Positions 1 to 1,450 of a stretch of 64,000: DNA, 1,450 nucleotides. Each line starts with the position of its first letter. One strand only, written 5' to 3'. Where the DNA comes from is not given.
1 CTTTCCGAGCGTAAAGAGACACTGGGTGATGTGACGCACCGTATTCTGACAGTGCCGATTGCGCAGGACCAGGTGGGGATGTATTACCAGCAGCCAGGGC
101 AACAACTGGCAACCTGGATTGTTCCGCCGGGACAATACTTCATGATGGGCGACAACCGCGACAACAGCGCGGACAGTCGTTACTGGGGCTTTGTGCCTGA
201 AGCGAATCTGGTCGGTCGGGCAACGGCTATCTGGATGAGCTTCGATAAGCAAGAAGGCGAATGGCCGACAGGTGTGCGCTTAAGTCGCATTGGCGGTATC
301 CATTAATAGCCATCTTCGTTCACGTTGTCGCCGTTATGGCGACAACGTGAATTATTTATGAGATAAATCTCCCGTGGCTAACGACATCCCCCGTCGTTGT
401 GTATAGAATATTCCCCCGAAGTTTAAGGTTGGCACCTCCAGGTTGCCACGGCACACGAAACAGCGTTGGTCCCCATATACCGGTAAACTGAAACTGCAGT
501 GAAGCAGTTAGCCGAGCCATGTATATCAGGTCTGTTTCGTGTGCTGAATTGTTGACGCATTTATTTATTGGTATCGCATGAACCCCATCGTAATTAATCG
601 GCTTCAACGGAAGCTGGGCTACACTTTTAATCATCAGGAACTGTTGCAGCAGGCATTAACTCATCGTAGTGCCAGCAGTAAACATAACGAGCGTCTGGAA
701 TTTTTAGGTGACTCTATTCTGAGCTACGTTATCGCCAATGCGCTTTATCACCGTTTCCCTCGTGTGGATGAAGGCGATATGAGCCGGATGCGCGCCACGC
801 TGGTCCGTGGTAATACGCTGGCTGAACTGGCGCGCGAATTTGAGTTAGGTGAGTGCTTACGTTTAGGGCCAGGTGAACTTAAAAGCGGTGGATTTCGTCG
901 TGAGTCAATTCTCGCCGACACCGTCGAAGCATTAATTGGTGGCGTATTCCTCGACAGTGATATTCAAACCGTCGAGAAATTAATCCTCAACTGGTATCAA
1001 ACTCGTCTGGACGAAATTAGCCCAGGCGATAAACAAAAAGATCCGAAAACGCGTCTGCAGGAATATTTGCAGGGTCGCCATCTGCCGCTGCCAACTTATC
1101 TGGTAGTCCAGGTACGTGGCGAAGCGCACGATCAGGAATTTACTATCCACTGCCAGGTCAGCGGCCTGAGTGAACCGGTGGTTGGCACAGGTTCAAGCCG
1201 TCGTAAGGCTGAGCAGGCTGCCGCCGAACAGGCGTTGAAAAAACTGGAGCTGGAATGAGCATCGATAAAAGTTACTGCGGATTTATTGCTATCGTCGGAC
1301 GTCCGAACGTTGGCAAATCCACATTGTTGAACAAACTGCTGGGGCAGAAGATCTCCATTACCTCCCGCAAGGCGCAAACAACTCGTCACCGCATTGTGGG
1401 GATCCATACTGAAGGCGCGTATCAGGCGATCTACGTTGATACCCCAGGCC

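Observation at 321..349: Perfect 12-bp palindrome at the lepB/rnc boundary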

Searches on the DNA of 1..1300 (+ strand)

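Call 5: search_rna_families(source=window, start=1, end=1300, threshold=evalue, max_evalue=1, show_alignments=3)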
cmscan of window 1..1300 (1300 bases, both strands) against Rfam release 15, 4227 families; matches with E-value up to 1: 4.
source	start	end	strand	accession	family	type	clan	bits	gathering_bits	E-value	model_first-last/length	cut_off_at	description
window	418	632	+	RF00552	rncO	Cis-reg;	-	255.5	43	7.9e-61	1-214/214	no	rncO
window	449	546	-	RF00552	rncO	Cis-reg;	-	22.1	43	0.03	32-128/214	no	rncO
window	319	351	+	RF03374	mir-2001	Gene; miRNA;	-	20.1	74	0.26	1-72/72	no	mir-2001 microRNA precursor family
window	1217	1258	+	RF02757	Erse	Gene; sRNA;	-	12.4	138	0.86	1-252/252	no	Erse small RNA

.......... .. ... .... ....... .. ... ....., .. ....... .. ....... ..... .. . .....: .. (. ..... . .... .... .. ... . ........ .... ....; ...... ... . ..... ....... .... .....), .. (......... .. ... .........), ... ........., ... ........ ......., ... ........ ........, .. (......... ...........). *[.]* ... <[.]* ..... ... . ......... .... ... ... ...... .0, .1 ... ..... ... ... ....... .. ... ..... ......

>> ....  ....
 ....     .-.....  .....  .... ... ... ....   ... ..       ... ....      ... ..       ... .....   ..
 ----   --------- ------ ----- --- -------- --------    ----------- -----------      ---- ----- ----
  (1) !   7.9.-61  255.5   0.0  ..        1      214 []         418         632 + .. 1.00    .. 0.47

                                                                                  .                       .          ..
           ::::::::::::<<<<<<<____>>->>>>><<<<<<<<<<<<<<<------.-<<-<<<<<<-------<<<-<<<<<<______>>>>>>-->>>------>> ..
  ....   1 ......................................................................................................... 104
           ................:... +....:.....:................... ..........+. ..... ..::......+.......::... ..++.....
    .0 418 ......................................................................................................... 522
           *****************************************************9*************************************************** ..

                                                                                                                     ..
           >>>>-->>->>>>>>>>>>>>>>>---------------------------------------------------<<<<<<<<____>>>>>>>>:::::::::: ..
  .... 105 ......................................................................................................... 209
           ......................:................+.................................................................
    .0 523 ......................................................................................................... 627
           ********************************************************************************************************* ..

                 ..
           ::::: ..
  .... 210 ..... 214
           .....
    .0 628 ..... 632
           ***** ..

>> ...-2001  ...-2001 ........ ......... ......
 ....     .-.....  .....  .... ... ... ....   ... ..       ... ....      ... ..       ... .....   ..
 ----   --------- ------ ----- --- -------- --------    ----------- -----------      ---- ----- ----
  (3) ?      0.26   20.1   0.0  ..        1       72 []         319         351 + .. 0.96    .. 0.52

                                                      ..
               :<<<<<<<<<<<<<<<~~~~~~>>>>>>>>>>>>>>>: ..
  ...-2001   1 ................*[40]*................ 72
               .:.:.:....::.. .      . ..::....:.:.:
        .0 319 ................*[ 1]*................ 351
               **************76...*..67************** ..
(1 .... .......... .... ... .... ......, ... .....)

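Call 7: search_dna_similar(query=window:200-700:+, collection=ecoli_genomes, mode=near, max_rows=10)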
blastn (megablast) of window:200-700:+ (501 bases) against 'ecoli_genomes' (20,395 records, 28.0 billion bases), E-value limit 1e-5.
Records with a match: 5425; places in all: 5429; records where one place covers at least 80% of the query: 5424.
Genomes with a match: 5425 of 5426; with a place that covers at least 80% of the query: 5424. Places per genome that has any: lowest 1, median 1, highest 2. On chromosomes: 5429 places; on plasmids: 0.
Best place of each record, by identity: >=99% 956; 95-99% 4469.
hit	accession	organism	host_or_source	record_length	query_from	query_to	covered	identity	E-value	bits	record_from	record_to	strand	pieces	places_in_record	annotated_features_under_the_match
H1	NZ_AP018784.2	Escherichia coli strain SK1144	-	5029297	1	501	100%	100.0%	0e+0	926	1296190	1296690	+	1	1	rnc: ribonuclease III | lepB: signal peptidase I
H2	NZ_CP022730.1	Escherichia coli strain SA186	Homo sapiens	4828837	1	501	100%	100.0%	0e+0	926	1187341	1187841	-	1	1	rnc: ribonuclease III | lepB: signal peptidase I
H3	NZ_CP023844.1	Escherichia coli strain 4/1-1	Homo sapiens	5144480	1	501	100%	100.0%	0e+0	926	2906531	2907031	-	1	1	rnc: ribonuclease III | lepB: signal peptidase I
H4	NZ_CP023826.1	Escherichia coli strain 4/4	Homo sapiens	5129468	1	501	100%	100.0%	0e+0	926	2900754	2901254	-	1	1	rnc: ribonuclease III | lepB: signal peptidase I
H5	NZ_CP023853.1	Escherichia coli strain 2/0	Homo sapiens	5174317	1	501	100%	100.0%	0e+0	926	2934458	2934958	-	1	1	rnc: ribonuclease III | lepB: signal peptidase I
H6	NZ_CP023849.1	Escherichia coli strain 4/0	Homo sapiens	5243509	1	501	100%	100.0%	0e+0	926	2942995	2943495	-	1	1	rnc: ribonuclease III | lepB: signal peptidase I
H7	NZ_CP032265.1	Escherichia coli strain AR_0089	missing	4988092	1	501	100%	100.0%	0e+0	926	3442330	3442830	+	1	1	rnc: ribonuclease III | lepB: signal peptidase I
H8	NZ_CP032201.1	Escherichia coli strain AR_0086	missing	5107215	1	501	100%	100.0%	0e+0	926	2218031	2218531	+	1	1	rnc: ribonuclease III | lepB: signal peptidase I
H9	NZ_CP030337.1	Escherichia coli strain AR_451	missing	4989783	1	501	100%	100.0%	0e+0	926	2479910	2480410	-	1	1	rnc: ribonuclease III | lepB: signal peptidase I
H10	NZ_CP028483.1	Escherichia coli strain E41-1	Homo sapiens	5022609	1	501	100%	100.0%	0e+0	926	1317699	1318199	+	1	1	rnc: ribonuclease III | lepB: signal peptidase I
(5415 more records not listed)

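Call 48: search_dna_similar(query=window:307-372:+, collection=ecoli_genomes, mode=near, rows=spread, max_rows=12)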
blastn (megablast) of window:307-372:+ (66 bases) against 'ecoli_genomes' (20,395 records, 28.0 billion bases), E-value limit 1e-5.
Records with a match: 5425; places in all: 5428; records where one place covers at least 80% of the query: 5425.
Genomes with a match: 5425 of 5426; with a place that covers at least 80% of the query: 5425. Places per genome that has any: lowest 1, median 1, highest 2. On chromosomes: 5428 places; on plasmids: 0.
Best place of each record, by identity: >=99% 2649; 95-99% 2772; 90-95% 4.
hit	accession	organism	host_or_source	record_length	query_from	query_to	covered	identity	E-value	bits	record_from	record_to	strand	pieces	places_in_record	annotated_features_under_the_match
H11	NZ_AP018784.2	Escherichia coli strain SK1144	-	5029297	1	66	100%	100.0%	1e-25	122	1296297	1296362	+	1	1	none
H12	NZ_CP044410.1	Escherichia coli strain ecMN1F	Coffea arabica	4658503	1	66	100%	100.0%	1e-25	122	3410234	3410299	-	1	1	none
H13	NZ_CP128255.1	Escherichia coli strain T309.Ta3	Equus ferus caballus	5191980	1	66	100%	100.0%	1e-25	122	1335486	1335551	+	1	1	none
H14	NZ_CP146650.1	Escherichia coli strain MS 85-1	Homo sapiens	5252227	1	66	100%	100.0%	1e-25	122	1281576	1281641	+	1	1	none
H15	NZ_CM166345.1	Escherichia coli strain CH4811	Homo sapiens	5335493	1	66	100%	100.0%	1e-25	122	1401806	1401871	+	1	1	none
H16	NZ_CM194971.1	Escherichia coli strain SL124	Homo sapiens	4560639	1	66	100%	100.0%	1e-25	122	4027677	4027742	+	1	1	none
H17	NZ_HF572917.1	Escherichia coli strain HUSEC2011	Homo sapiens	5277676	1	66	100%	98.5%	5e-24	117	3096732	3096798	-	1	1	none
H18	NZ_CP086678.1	Escherichia coli strain EFF60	anaerobic effluent of swine manure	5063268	1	66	100%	98.5%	5e-24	117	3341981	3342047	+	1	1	none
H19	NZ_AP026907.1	Escherichia coli strain MY732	Canis lupus familiaris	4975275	1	66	100%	98.5%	5e-24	117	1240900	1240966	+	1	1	none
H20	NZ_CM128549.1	Escherichia coli strain MMC-J-0020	Homo sapiens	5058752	1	66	100%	98.5%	5e-24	117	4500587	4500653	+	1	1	none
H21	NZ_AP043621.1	Escherichia coli strain AST215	Homo sapiens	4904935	1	66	100%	98.5%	5e-24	117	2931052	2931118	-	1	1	none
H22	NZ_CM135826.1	Escherichia coli strain FXCREC035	Homo sapiens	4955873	1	56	85%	98.2%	2e-18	99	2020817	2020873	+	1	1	none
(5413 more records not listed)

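Call 49: get_annotated_region(hit=H17, flank=30)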
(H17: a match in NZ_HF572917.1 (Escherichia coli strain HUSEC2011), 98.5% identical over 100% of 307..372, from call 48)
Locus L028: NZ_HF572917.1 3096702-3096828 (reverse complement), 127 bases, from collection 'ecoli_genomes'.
description: Escherichia coli strain HUSEC2011 chromosome I, complete sequence
organism: Escherichia coli strain HUSEC2011 (NCBI taxid 562)
replicon: chromosome; assembly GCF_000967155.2
host: Homo sapiens; source: -; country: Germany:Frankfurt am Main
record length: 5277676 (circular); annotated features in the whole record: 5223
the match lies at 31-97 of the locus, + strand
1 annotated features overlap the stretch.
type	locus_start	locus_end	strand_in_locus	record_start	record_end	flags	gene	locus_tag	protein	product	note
CDS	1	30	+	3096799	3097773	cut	lepB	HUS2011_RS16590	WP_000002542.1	signal peptidase I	-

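Call 50: get_annotated_region(hit=H22, flank=30)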
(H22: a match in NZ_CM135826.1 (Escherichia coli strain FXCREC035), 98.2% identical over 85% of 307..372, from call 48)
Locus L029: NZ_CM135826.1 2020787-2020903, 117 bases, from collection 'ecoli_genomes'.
description: Escherichia coli strain FXCREC035 chromosome, whole genome shotgun sequence
organism: Escherichia coli strain FXCREC035 (NCBI taxid 562)
replicon: chromosome; assembly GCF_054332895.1
host: Homo sapiens; source: urine; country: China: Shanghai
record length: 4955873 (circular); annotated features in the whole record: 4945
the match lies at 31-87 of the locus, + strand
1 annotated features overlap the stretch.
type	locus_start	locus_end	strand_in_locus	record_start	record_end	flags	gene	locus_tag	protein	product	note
CDS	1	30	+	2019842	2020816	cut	lepB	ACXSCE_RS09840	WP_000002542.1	signal peptidase I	-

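Call 52: get_annotated_region(hit=H22, flank=3500)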
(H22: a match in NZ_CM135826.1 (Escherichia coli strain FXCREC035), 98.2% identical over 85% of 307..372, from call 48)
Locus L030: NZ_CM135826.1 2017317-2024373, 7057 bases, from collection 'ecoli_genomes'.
description: Escherichia coli strain FXCREC035 chromosome, whole genome shotgun sequence
organism: Escherichia coli strain FXCREC035 (NCBI taxid 562)
replicon: chromosome; assembly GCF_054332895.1
host: Homo sapiens; source: urine; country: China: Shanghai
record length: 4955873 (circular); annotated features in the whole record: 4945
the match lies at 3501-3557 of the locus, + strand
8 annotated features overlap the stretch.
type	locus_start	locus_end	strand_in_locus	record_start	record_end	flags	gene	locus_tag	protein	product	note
CDS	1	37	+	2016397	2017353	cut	rseB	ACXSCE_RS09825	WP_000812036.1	sigma-E factor regulatory protein RseB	-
CDS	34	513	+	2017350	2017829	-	rseC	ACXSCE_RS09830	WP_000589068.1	SoxR-reducing system protein RseC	-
CDS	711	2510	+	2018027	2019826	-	lepA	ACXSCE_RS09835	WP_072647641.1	translation elongation factor 4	-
CDS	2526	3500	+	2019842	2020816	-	lepB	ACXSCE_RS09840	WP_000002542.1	signal peptidase I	-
CDS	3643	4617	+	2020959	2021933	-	-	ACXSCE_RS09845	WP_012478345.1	IS30-like element ISApl1 family transposase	-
CDS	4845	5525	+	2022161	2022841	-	rnc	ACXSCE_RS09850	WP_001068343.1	ribonuclease III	-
CDS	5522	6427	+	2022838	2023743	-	era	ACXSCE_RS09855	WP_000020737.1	GTPase Era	-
CDS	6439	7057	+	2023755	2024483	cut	recO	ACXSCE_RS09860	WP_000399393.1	DNA repair protein RecO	-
